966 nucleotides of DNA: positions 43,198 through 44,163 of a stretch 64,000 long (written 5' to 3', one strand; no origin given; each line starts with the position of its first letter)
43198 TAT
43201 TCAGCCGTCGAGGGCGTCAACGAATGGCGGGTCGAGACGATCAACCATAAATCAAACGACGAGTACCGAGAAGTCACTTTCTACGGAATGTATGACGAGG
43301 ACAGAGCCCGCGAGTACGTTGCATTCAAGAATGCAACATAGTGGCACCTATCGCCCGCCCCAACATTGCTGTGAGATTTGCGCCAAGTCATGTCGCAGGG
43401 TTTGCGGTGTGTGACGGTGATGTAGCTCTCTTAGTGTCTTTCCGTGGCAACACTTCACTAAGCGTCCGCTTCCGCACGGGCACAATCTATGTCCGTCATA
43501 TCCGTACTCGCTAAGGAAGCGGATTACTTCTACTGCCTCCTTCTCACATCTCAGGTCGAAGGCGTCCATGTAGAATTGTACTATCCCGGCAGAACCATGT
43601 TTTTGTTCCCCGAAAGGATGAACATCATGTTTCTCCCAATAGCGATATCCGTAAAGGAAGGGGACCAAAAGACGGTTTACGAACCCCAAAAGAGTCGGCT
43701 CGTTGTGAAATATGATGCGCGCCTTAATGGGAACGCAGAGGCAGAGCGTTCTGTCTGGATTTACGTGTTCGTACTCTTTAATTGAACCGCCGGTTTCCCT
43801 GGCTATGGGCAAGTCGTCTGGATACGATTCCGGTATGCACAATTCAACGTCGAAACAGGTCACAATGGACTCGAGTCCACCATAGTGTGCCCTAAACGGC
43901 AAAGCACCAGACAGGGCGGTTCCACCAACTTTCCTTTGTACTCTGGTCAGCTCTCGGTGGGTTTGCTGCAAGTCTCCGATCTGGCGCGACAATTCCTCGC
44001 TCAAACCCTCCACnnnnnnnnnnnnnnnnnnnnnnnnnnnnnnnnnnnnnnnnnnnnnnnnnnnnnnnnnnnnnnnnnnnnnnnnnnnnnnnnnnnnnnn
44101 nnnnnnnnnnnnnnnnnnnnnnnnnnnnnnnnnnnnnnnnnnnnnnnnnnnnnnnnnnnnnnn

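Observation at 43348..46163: Complete CBASS type II-short operon: patatin effector, CD-NTase, E2-like protein with SEC-C zinc motif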

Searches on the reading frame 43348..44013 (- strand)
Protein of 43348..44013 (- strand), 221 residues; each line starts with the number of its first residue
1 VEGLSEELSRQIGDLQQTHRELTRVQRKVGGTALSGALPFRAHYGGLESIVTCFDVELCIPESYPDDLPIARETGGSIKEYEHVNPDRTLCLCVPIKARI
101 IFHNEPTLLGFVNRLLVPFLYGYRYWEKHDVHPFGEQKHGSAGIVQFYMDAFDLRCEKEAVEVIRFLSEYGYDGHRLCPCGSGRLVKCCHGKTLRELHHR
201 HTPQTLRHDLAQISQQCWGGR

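Call 3: search_protein_families(library=pfam, proteins=[window:43348-44013:-], max_evalue=0.01)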
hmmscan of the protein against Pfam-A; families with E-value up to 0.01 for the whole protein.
window:43348-44013:- (221 aa): 0 families

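Call 4: search_protein_families(library=padloc, proteins=[window:43348-44013:-], max_evalue=0.01)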
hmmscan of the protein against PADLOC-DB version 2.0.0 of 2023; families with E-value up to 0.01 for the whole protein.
window:43348-44013:- (221 aa): 8 families
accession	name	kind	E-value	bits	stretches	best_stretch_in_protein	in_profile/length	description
PDLC00871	E2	-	3.5e-67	224.6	1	5-216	4-214/241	E2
PDLC00872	E2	-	6.5e-46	154.5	1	7-215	3-210/216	E2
PDLC00870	E2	-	2.4e-40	136.9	1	5-215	5-215/223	E2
PDLC00865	E2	-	1.1e-39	134.1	1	5-215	5-213/219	E2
PDLC00859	E2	-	1.4e-36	124.1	1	14-214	11-216/221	E2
PDLC00861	E2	-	2.1e-27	94.2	1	51-216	53-220/232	E2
PDLC00833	E1-E2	-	1.8e-24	84.5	1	7-216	6-215/222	E1-E2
PDLC00878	E2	-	0.0027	15.5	1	82-151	72-139/267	E2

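Call 5: search_protein_families(library=ncbifam, proteins=[window:43348-44013:-], max_evalue=0.01)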
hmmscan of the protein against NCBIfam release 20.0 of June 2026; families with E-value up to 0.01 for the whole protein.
window:43348-44013:- (221 aa): 0 families

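Call 6: search_solved_structures(query=window:43348-44013:-, max_evalue=1, show_alignments=2)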
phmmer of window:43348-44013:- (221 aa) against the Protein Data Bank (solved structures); distinct sequences matched with E-value up to 1: 4.
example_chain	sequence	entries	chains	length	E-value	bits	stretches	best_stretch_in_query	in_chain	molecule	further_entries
1ozb_I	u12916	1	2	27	0.04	16.6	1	176-194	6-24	Preprotein translocase secA subunit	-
1tm6_A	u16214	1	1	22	0.048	16.3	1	177-192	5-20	Preprotein translocase secA subunit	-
1sx0_A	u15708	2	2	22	0.11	15.1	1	177-192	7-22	SecA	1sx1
3mpz_A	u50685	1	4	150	0.26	13.9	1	167-210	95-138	Cytidine deaminase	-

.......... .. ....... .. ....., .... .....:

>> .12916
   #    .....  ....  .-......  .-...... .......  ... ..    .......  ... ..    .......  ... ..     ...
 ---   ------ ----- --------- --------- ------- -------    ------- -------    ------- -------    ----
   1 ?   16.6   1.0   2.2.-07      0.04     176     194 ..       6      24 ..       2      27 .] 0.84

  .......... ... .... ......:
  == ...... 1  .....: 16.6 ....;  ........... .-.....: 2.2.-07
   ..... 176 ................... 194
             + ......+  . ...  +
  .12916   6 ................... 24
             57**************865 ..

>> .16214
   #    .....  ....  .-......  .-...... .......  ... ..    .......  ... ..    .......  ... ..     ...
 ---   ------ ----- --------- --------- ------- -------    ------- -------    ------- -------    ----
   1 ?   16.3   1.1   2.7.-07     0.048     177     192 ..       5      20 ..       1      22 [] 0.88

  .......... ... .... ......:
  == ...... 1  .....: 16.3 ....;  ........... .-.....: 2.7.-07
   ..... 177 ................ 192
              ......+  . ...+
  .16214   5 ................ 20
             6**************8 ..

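Call 8: find_homologous_proteins(query=window:43348-44013:-, max_evalue=0.001)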
Query window:43348-44013:- (221 aa): 53 proteins with E <= 0.001 among 332 candidates.
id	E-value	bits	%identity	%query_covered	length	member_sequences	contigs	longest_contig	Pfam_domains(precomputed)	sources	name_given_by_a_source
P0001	1.3e-152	524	100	100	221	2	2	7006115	-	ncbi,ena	-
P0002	2.5e-115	402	77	100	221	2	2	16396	-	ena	-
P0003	9.0e-110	384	75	99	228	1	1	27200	-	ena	-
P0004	3.0e-99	349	70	98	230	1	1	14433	-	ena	-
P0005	1.8e-86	307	63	99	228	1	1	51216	-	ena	-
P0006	6.6e-85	302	68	86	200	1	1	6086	-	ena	-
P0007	9.2e-69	249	52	98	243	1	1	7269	-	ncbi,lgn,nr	ncbi:MAG: hypothetical protein IT440_03265 [Phycisphaeraceae bacterium]|nr:hypothetical protein [Phy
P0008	1.3e-66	242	51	97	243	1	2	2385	-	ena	-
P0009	1.8e-66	242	49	98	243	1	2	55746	-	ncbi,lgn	ncbi:MAG: hypothetical protein ACREVI_05210 [Steroidobacteraceae bacterium]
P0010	5.2e-66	240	52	97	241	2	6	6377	-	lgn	-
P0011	9.7e-66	240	50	97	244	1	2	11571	-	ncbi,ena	-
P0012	1.0e-65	239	50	97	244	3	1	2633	-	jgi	-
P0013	1.3e-65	239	50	97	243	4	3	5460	-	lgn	-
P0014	1.5e-65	239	54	92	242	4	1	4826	-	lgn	-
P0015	3.7e-65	238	50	97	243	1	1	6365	-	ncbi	-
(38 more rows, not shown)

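Call 16: find_encoding_contigs(protein=P0001, flank=10000, max_places=3)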
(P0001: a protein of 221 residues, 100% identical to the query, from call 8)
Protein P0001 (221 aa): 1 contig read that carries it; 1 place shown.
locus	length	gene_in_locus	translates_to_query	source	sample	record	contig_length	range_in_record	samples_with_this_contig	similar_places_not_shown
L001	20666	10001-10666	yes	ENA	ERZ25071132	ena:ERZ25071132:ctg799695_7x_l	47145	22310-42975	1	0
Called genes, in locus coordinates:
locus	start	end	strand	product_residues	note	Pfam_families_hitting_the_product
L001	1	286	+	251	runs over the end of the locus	PF10544:T5orf172, PF13455:MUG113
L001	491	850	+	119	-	-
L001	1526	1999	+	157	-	-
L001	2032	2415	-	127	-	-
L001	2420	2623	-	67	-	-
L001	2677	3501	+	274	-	-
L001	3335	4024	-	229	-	-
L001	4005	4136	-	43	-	-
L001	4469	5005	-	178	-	-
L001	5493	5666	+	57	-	-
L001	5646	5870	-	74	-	-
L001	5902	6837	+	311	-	-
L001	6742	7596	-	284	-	PF12760:Zn_ribbon_IS1595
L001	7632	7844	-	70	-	-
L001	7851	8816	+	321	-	PF01734:Patatin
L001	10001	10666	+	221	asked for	-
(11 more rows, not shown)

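Call 17: search_protein_families(library=pfam, alignment_id=A1, max_evalue=10)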
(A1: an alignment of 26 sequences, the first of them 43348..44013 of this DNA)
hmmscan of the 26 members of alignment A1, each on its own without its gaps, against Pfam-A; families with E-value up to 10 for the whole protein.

A. member 1, window:43348-44013:- (221 aa): 0 families

B. families by the number of members that match (of 26 scanned): 8 families
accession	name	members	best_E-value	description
PF02810.21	SEC-C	15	0.00011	SEC-C motif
PF14461.11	Prok-E2_B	9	0.0028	Prokaryotic E2 family B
PF08115.16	Toxin_28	4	0.065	SFI toxin family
PF00179.31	UQ_con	2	0.073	Ubiquitin-conjugating enzyme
PF05743.18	UEV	2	0.12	UEV domain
PF09454.15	Vps23_core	1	0.13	Vps23 core domain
PF21539.2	Med15_C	1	0.16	ARC105/Med15 mediator subunit C-terminal domain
PF02609.21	Exonuc_VII_S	1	0.39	Exonuclease VII small subunit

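Call 18: find_related_loci(query=A1, collection=genome_contigs, flank=6000)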
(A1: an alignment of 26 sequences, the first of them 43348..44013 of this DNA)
Query A1 (221 aa) in genome_contigs; peptide patterns used: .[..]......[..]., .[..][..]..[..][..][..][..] (x = any residue, [..] = any of these).
128 stretches matched a pattern; 35 encode a relative of the query (tblastn E <= 1e-3); 35 distinct loci.
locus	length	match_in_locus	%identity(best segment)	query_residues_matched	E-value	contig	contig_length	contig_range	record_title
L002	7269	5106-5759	52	3-219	3e-72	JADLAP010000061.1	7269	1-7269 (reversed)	MAG: Phycisphaeraceae bacterium isolate SJ132 c_000000451790, whole genome shotgun sequence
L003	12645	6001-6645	52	4-217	2e-72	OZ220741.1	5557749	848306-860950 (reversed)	MAG: Candidatus Latescibacterota bacterium isolate a9e09e5c-d410-47d8-823c-ef7e39eb5a37 genome assembly, chromosome: 1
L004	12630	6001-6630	55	6-213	1e-72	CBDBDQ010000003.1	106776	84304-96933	MAG: Spirochaetia bacterium isolate f652f7ba-8847-4161-9e61-b7674eda2487 genome assembly, contig: contig_3, whole genome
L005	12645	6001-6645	51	4-217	9e-72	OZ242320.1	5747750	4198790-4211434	MAG: Candidatus Latescibacterota bacterium isolate 06f19266-885c-4d39-bf7e-e57a8b9e9c03 genome assembly, chromosome: 1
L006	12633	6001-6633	53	4-213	4e-71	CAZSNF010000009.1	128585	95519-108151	MAG TPA_asm: uncultured Rhodothermales bacterium isolate SRP109090_co2_31 genome assembly, contig: NODE_103_length_12858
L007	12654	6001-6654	49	3-219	1e-69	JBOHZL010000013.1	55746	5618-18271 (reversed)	MAG: Steroidobacteraceae bacterium isolate SD8048_metabat2.bin.8 NODE_63_length_55746_cov_1.712886, whole genome shotgun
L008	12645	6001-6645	51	4-217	4e-69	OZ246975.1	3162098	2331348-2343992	MAG: Rhodothermales bacterium isolate 8fe74e33-5909-4c33-ba6b-a037c2d2266a genome assembly, chromosome: 1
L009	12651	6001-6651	52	4-219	5e-69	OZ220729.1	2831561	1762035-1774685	MAG: Gammaproteobacteria bacterium isolate 3a360650-b487-4473-8a34-f610b0208760 genome assembly, chromosome: 1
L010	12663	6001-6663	51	1-219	5e-69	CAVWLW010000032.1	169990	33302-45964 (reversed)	MAG: uncultured delta proteobacterium isolate MFD08691.bin.1.5 genome assembly, contig: contig_34314, whole genome shotg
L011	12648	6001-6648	51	4-218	5e-68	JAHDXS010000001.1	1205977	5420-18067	MAG: Alphaproteobacteria bacterium isolate PRO23 NODE_3_length_1205977_cov_24.279138, whole genome shotgun sequence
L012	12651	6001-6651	51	4-219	1e-67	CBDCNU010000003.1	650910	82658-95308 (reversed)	MAG: Opitutales bacterium isolate 42708a05-d3cc-445b-9663-4ac609fa1cf6 genome assembly, contig: contig_3, whole genome s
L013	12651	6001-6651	49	3-218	1e-67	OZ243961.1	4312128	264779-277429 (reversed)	MAG: uncultured Candidatus Binatia bacterium isolate c3ca01ca-9b7f-48ee-8e12-6a9662520b33 genome assembly, chromosome: 1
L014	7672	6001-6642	50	1-213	3e-67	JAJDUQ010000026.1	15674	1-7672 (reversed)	MAG: Gammaproteobacteria bacterium isolate jk18x1bzbins.85 k141_1096378, whole genome shotgun sequence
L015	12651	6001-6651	51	4-219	3e-67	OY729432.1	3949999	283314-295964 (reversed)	MAG: Candidatus Binatia bacterium isolate b65fbbe8-1638-4b94-9072-1473f084fbf4 genome assembly, chromosome: 1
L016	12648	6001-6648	54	3-217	3e-67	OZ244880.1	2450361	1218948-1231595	MAG: Candidatus Foliamicus sp. isolate 8c9a6700-f045-4f67-973d-99a5b8b15ec5 genome assembly, chromosome: 1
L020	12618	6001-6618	51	7-211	1e-65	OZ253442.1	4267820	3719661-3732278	MAG: bacterium isolate e26f613c-7608-46b1-ae07-a2f8df169297 genome assembly, chromosome: 1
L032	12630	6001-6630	48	3-211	4e-60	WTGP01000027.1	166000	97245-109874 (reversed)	MAG: Gammaproteobacteria bacterium isolate CO36388bin_2 NODE_14_length_166000_cov_66.166151, whole genome shotgun sequen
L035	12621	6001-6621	43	8-213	9e-55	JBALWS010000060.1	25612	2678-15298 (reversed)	MAG: Halopseudomonas sp. isolate 7NakV-07 NODE_366_length_25612_cov_7.906249, whole genome shotgun sequence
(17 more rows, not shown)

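Call 27: search_solved_structures(query=A1, max_evalue=10, show_alignments=4)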
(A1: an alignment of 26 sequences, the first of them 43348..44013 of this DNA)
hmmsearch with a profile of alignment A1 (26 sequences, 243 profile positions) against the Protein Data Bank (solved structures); distinct sequences matched with E-value up to 10: 9.
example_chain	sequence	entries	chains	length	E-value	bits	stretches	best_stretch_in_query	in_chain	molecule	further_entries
1ozb_I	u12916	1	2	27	0.0031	20.3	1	174-192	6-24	Preprotein translocase secA subunit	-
1tm6_A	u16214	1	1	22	0.0038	20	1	174-190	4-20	Preprotein translocase secA subunit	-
1sx0_A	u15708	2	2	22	0.0093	18.8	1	174-190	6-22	SecA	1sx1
2a7l_A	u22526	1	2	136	0.19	14.5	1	48-95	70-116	Hypothetical ubiquitin-conjugating enzyme LOC55284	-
2mt6_A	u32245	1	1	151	0.28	14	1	48-95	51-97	Ubiquitin-conjugating enzyme E2 W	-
2h2y_A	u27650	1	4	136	0.36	13.6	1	48-92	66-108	Ubiquitin-conjugating enzyme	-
9l6b_C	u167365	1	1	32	0.37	13.5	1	174-189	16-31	UPF0225 protein YchJ -C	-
9gmm_AAA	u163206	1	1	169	0.56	12.9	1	47-91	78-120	Ubiquitin-fold modifier-conjugating enzyme 1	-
9gmn_AAA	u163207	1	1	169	1.4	11.7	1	47-91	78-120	Ubiquitin-fold modifier-conjugating enzyme 1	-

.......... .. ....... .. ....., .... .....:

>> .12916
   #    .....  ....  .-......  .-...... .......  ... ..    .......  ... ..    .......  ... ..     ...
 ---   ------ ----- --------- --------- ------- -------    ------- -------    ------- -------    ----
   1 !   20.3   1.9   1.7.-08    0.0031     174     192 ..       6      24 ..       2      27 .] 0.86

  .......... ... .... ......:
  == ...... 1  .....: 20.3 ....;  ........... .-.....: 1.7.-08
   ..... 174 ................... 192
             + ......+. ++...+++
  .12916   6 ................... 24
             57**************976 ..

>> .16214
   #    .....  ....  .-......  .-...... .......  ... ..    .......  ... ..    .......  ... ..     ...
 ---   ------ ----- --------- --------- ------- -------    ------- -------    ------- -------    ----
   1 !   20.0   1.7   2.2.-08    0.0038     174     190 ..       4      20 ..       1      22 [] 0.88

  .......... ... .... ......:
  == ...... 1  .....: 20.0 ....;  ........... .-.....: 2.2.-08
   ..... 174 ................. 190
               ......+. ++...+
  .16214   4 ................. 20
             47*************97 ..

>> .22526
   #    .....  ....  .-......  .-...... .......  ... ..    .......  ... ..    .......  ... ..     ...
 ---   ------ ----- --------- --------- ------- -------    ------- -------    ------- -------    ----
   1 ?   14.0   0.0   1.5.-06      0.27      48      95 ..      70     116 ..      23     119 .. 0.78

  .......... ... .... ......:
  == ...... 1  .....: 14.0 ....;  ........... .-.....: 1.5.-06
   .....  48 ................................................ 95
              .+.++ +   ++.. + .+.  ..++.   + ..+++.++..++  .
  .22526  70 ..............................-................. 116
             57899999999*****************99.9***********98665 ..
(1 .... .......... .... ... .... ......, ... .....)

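Call 34: predict_structure(alignment_id=A1)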
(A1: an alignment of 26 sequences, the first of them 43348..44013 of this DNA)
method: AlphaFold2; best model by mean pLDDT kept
length: 221 residues; sequences in the alignment: 26
mean_pLDDT: 86.3   pTM: 0.74
mean pLDDT of the five models: 86.3, 86.1, 85.9, 85.5, 85.1
residues with pLDDT >= 90: 112; 70-90: 91; 50-70: 16; < 50: 2
segments of 3 or more residues with pLDDT < 50: none
pLDDT, mean of each block of 10 residues (from residue 1): 77 95 91 96 89 96 83 90 81 70 83 91 90 69 82 91 94 94 94 89 83 78 40
secondary structure, 60 per line:
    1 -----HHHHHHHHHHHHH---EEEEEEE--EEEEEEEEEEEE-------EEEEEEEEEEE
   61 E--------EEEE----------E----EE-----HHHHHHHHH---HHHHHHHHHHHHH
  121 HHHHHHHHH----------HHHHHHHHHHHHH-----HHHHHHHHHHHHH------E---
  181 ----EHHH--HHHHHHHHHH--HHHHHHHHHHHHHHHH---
elements in order: H6-18 E22-28 E31-42 E50-61 E70-73 H96-104 H108-129 H140-152 H158-170 H191-200 H203-218

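Call 37: fold_search(model_id=the predicted structure, library=pdb)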
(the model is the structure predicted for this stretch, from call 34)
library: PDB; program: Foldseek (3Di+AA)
matches with E <= 10: 519; with E <= 0.001: 0
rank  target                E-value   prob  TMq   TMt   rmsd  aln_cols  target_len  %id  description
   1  7zlx_H                2.0e-03  1.00  0.36  0.54   4.1       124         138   20  Crystal Structure of the TSG101-UEV domain:space group P21 (released 2022-06-22)
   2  3p9h_A                2.2e-03  1.00  0.36  0.53   4.2       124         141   20  Crystal structure of the TSG101 UEV domain in complex with FA258 peptide (released 2011-06-29)
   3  7zlx_K                2.8e-03  1.00  0.37  0.56   4.1       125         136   18  Crystal Structure of the TSG101-UEV domain:space group P21 (released 2022-06-22)
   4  7zlx_J                4.3e-03  1.00  0.36  0.53   4.3       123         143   18  Crystal Structure of the TSG101-UEV domain:space group P21 (released 2022-06-22)
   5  4eje_B                4.5e-03  1.00  0.35  0.52   4.2       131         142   18  Structure Of The Tsg101 UEV Domain In Complex With an Ebola PTAP late Domain Peptide (released 2013-04-10)
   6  4yc1_A                4.8e-03  1.00  0.35  0.49   4.6       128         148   20  Structure of the human TSG101-UEV domain in the P321 space group (released 2016-03-09)
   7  3obx_A                5.1e-03  1.00  0.36  0.54   4.3       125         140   18  Crystal structure of the Tsg101 UEV domain in complex with a HIV-1 Gag P7A mutant peptide (released 2010-12-01)
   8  2f0r_A                5.1e-03  1.00  0.35  0.50   4.9       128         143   18  Crystallographic structure of human Tsg101 UEV domain (released 2006-03-28)
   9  9gn8                  5.7e-03  1.00  0.35  0.44   6.0       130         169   19  Crystal Structure of UFC1 E149D (released 2025-05-07)
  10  3obu_A                6.1e-03  1.00  0.36  0.53   4.2       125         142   18  Crystal structure of the Tsg101 UEV domain in complex with a HIV-1 PTAP peptide (released 2010-12-01)
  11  7zlx_B                6.1e-03  1.00  0.36  0.52   4.4       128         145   18  Crystal Structure of the TSG101-UEV domain:space group P21 (released 2022-06-22)
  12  7zlx_C                6.1e-03  1.00  0.35  0.51   4.3       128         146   20  Crystal Structure of the TSG101-UEV domain:space group P21 (released 2022-06-22)
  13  3evx_A                6.1e-03  1.00  0.34  0.44   6.0       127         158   18  Crystal structure of the human E2-like ubiquitin-fold modifier conjugating enzyme 1 (Ufc1). Northeast Structural Genom (released 2008-10-21)
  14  4zny_A                6.9e-03  1.00  0.33  0.48   4.9       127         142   16  Structure of the human TSG101-UEV Domain in complex with the PTAP motif of the p19 gag protein of the Human T-cell Leu (released 2016-06-29)
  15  3p9g_A                7.3e-03  1.00  0.36  0.54   4.3       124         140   18  Crystal structure of the TSG101 UEV domain in complex with FA459 peptide (released 2011-06-29)
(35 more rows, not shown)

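Call 41: search_dna_similar(query=window:43348-44013:-, collection=plasmids, mode=protein, max_evalue=0.001, max_rows=25)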
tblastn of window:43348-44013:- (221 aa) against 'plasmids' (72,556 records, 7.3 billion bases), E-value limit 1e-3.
Records with a match: 12; places in all: 12; records where one place covers at least 80% of the query: 5.
Best place of each record, by identity: <60% 12.
By first word of the organism name: Ligilactobacillus 4; Vibrio 1; Haliscomenobacter 1; Cytobacillus 1; Aliarcobacter 1; Carnobacterium 1; Chryseobacterium 1; Runella 1; Enterococcus 1.
By predicted mobility (MOB-suite, as given by PLSDB): non-mobilizable 8; mobilizable 3; conjugative 1.
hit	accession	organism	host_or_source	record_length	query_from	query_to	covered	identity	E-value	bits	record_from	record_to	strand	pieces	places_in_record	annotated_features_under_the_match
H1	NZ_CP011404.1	Ligilactobacillus salivarius str. Ren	Homo sapiens,human feces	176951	7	194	85%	27.0%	3e-17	87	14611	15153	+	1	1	hypothetical protein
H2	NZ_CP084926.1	Ligilactobacillus salivarius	Homo sapiens,mixed culture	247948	7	194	85%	26.1%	4e-17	87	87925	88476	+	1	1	hypothetical protein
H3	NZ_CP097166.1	Ligilactobacillus salivarius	Homo sapiens,single cell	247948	7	194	85%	26.1%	4e-17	87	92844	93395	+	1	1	hypothetical protein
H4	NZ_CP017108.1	Ligilactobacillus salivarius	Gallus gallus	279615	7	194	85%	26.1%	4e-17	87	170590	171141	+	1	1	hypothetical protein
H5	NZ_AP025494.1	Vibrio gigantis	-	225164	34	212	81%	26.2%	3e-13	75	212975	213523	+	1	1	hypothetical protein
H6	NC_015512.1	Haliscomenobacter hydrossis DSM 1100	activated sludge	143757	68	214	67%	31.1%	1e-9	64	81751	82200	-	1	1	SEC-C metal-binding domain-containing protein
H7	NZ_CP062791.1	Cytobacillus oceanisediminis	rhizosphere taken during the low tide ...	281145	54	214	73%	28.3%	2e-12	73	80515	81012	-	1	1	hypothetical protein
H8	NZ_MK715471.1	Aliarcobacter cryaerophilus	Greenshell mussel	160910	31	188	71%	28.8%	1e-15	82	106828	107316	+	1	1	hypothetical protein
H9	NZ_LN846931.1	Carnobacterium maltaromaticum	-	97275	56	197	64%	30.3%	2e-15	82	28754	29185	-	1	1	SEC-C metal-binding domain-containing protein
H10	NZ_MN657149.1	Chryseobacterium sp.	-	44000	54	207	70%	27.2%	5e-8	60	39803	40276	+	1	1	SEC-C metal-binding domain-containing protein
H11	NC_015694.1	Runella slithyformis DSM 19594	fresh water lake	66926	54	208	70%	25.9%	6e-4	48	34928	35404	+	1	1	SEC-C domain-containing protein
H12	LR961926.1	Enterococcus faecalis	-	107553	54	197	65%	26.7%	1e-9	64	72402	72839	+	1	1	none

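Call 42: get_annotated_region(hit=H9, flank=5000)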
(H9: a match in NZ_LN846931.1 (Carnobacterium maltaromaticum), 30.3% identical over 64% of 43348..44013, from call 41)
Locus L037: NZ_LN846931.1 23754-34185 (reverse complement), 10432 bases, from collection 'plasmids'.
description: Carnobacterium maltaromaticum strain LMA28 plasmid megaplasmid, complete sequence
organism: Carnobacterium maltaromaticum (NCBI taxid 2751)
taxonomy: Bacteria; Bacillota; Bacilli; Lactobacillales; Carnobacteriaceae; Carnobacterium; Carnobacterium maltaromaticum
host: -; source: -; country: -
typing (MOB-suite, as given by PLSDB): non-mobilizable
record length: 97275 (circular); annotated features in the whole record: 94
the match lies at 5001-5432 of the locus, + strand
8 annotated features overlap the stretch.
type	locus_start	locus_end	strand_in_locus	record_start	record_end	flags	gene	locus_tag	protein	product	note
CDS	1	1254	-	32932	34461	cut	-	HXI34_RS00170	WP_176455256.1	multicopper oxidase domain-containing protein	-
CDS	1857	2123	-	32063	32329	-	-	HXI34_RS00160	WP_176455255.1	hypothetical protein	-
CDS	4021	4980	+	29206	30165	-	-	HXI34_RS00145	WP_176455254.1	IS30-like element IS1062 family transposase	-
CDS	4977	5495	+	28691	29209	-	-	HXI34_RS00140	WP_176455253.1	SEC-C metal-binding domain-containing protein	-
CDS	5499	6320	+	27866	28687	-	-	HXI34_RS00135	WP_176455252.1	S-4TM family putative pore-forming effector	-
CDS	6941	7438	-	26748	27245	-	-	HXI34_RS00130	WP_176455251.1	hypothetical protein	-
CDS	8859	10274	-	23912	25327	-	-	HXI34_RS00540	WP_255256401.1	glycoside hydrolase domain-containing protein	-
CDS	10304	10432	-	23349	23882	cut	-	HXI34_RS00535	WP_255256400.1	peptidoglycan-binding domain-containing protein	-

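Call 43: get_annotated_region(hit=H6, flank=5000)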
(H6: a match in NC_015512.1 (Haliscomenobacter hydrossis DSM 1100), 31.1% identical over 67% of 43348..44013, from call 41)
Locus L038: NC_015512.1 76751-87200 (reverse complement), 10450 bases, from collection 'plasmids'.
description: Haliscomenobacter hydrossis DSM 1100 plasmid pHALHY02, complete sequence
organism: Haliscomenobacter hydrossis DSM 1100 (NCBI taxid 760192)
taxonomy: Bacteria; Bacteroidota; Saprospiria; Saprospirales; Haliscomenobacteraceae; Haliscomenobacter; Haliscomenobacter hydrossis; Haliscomenobacter hydrossis DSM 1100
host: -; source: activated sludge; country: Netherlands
typing (MOB-suite, as given by PLSDB): non-mobilizable; replicon rep_cluster_1690
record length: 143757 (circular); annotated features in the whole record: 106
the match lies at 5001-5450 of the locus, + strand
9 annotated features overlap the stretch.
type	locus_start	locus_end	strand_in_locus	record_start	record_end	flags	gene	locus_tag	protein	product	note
CDS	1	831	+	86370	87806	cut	-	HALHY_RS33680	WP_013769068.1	DUF4942 domain-containing protein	-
CDS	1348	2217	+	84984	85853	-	-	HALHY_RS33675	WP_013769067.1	Bro-N domain-containing protein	-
CDS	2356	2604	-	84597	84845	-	-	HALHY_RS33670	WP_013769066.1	hypothetical protein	-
CDS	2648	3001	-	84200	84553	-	-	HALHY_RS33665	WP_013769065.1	hypothetical protein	-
CDS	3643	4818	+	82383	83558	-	-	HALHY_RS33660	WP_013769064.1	nucleotidyltransferase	-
CDS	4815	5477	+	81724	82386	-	-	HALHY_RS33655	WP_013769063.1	SEC-C metal-binding domain-containing protein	-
CDS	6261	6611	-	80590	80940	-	-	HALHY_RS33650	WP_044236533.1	hypothetical protein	-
CDS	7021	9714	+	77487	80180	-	-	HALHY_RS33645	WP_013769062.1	hypothetical protein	-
CDS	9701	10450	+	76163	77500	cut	-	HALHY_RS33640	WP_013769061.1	hypothetical protein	-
